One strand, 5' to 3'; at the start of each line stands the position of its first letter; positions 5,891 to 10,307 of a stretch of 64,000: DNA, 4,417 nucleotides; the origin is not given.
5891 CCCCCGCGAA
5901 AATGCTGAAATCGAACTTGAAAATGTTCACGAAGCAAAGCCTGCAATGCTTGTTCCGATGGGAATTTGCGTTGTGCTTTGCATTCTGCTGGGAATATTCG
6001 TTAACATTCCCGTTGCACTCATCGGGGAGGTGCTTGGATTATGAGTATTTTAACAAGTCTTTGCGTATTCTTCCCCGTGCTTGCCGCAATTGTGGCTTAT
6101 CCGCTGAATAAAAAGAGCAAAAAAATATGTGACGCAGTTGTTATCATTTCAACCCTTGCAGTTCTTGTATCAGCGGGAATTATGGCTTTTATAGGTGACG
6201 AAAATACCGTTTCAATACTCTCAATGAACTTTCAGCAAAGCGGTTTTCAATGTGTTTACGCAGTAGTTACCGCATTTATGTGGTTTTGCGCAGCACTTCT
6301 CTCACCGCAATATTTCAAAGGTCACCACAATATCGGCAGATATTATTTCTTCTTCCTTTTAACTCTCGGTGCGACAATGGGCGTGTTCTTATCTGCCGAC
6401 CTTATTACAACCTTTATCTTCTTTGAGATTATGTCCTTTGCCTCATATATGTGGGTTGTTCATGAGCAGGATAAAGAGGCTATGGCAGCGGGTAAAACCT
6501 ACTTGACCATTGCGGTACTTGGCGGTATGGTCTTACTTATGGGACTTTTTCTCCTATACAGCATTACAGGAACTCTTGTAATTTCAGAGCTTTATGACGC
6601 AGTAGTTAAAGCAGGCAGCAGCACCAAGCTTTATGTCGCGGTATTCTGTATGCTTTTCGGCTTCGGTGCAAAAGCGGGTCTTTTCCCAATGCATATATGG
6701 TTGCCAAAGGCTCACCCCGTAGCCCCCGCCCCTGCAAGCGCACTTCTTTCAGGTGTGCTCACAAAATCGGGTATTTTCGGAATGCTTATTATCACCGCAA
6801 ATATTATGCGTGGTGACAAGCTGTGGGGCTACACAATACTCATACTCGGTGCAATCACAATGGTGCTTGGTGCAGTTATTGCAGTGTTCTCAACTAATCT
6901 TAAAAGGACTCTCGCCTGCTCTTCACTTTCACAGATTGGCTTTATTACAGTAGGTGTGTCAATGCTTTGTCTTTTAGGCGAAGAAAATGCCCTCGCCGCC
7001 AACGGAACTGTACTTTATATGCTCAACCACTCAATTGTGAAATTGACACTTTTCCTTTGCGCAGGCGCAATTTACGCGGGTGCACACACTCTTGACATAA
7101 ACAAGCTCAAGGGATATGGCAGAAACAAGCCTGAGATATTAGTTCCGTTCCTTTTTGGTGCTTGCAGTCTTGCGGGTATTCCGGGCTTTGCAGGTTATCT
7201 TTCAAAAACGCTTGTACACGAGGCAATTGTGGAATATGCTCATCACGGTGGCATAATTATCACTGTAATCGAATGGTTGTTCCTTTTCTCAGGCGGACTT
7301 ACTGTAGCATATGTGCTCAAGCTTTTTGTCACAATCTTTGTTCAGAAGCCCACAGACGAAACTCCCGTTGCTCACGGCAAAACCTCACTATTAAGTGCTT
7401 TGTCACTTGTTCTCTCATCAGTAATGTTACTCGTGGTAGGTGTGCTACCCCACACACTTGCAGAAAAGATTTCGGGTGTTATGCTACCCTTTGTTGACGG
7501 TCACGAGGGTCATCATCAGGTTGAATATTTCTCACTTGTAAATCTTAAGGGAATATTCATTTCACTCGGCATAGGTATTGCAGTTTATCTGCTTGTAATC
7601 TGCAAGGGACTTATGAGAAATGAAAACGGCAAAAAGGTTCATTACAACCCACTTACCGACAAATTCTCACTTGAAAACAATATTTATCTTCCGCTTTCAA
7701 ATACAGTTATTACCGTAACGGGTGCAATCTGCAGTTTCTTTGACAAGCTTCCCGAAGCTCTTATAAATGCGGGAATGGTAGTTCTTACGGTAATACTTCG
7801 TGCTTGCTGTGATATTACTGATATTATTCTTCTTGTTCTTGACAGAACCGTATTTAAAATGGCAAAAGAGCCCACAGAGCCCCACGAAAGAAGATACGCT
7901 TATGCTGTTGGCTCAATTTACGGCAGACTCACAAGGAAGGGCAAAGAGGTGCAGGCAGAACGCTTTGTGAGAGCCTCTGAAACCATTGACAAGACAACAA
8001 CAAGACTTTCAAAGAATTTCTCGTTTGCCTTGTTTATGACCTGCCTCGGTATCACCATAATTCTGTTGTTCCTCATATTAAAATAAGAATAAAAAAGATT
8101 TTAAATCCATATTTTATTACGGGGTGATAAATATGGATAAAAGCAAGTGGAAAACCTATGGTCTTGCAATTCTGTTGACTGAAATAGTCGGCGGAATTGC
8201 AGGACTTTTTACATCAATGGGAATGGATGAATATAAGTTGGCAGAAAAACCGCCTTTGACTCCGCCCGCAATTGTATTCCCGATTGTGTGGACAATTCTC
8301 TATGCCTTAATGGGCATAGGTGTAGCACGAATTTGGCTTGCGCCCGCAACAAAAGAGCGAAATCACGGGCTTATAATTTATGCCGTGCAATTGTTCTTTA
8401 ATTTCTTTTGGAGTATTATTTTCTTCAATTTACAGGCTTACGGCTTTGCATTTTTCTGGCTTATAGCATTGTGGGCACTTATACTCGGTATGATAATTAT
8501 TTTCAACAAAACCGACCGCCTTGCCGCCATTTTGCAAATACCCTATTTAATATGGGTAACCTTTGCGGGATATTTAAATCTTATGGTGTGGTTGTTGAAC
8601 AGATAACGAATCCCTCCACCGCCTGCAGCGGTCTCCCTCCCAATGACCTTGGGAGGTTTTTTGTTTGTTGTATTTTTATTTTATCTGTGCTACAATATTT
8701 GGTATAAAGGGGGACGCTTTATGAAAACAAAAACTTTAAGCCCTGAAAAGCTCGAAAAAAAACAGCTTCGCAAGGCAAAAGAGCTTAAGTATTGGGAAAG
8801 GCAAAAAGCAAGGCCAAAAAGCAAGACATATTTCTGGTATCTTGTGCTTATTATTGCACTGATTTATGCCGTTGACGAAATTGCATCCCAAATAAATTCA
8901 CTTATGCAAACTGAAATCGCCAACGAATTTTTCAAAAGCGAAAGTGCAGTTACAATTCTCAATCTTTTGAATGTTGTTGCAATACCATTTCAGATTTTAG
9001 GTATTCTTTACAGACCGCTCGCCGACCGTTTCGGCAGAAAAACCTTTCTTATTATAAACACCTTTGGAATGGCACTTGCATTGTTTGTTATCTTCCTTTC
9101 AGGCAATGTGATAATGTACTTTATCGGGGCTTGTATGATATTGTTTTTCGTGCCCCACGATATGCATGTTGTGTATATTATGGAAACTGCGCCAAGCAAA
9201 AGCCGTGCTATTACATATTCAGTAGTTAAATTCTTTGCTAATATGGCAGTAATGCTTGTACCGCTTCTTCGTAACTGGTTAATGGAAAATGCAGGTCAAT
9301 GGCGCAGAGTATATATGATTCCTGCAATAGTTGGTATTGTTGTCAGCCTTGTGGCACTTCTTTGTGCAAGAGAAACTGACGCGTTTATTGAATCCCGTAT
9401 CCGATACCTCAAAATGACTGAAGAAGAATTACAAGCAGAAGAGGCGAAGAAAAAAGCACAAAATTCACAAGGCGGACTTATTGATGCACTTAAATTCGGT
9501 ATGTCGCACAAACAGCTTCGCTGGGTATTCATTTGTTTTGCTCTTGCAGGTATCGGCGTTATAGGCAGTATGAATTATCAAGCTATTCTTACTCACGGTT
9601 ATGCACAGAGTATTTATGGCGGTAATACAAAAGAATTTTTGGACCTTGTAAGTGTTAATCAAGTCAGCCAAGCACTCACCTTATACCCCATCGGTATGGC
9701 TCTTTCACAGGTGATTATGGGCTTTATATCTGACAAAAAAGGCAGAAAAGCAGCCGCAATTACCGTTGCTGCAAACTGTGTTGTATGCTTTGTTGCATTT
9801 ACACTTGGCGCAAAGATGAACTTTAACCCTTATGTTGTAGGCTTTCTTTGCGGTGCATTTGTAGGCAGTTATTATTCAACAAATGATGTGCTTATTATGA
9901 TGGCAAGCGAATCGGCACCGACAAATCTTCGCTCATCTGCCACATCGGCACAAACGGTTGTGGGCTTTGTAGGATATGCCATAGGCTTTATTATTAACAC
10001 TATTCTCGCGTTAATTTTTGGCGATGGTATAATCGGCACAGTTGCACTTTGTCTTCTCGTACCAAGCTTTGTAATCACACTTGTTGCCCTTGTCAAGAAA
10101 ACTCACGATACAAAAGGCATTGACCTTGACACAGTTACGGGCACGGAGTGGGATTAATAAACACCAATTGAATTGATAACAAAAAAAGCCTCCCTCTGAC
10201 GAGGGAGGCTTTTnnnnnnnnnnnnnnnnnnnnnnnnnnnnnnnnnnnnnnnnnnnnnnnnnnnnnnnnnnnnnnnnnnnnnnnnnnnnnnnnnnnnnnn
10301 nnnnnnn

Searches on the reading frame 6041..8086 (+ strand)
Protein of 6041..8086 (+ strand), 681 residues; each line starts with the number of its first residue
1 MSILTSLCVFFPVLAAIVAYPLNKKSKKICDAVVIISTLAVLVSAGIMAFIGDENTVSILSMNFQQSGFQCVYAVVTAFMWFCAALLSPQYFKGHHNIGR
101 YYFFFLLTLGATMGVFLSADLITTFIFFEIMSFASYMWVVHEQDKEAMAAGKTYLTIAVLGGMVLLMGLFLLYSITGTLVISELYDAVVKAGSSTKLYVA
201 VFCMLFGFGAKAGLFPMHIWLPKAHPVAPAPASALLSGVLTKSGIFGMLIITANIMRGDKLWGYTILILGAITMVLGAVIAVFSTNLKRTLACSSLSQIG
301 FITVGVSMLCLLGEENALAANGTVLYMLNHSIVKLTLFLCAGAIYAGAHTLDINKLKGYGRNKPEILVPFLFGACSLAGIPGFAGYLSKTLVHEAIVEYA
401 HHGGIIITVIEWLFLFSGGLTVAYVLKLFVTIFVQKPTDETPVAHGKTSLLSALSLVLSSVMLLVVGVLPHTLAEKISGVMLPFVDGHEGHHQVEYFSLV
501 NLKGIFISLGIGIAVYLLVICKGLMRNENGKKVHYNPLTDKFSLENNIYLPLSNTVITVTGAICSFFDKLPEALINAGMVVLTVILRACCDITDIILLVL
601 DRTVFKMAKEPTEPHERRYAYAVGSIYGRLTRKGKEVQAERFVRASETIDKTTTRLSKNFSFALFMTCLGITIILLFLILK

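Call 80: search_protein_families(library=pfam, proteins=[window:6041-8086:+], max_evalue=0.00001)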
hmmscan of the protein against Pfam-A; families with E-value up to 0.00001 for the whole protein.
window:6041-8086:+ (681 aa): 1 family
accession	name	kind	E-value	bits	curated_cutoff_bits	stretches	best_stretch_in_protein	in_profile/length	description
PF00361.26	Proton_antipo_M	-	4.6e-56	190.6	21.5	1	118-411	1-290/294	NADH:quinone oxidoreductase/Mrp antiporter, TM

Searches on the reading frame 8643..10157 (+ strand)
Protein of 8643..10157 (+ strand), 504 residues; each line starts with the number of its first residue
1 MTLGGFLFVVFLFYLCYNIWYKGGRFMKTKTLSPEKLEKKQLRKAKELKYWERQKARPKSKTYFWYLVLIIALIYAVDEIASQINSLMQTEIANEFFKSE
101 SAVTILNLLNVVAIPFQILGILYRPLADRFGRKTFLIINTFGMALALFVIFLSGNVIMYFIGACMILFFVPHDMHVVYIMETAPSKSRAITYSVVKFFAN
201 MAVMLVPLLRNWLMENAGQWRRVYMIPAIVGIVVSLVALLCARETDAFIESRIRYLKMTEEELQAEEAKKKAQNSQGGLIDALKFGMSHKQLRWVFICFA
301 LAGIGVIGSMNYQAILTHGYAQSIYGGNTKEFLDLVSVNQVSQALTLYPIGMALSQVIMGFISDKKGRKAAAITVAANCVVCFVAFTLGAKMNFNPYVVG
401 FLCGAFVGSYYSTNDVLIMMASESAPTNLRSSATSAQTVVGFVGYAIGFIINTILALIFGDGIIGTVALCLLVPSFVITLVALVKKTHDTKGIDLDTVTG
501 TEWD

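Call 80: search_protein_families(library=pfam, proteins=[window:8643-10157:+], max_evalue=0.00001)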
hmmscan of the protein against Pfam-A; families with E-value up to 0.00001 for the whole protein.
window:8643-10157:+ (504 aa): 2 families
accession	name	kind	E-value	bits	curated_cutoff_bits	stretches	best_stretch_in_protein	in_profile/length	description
PF07690.21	MFS_1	-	4e-37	128.4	33.4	2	73-448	3-346/347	Major Facilitator Superfamily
PF00083.30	Sugar_tr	-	6.3e-20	71.9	22.3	2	35-245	227-440/452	Sugar (and other) transporter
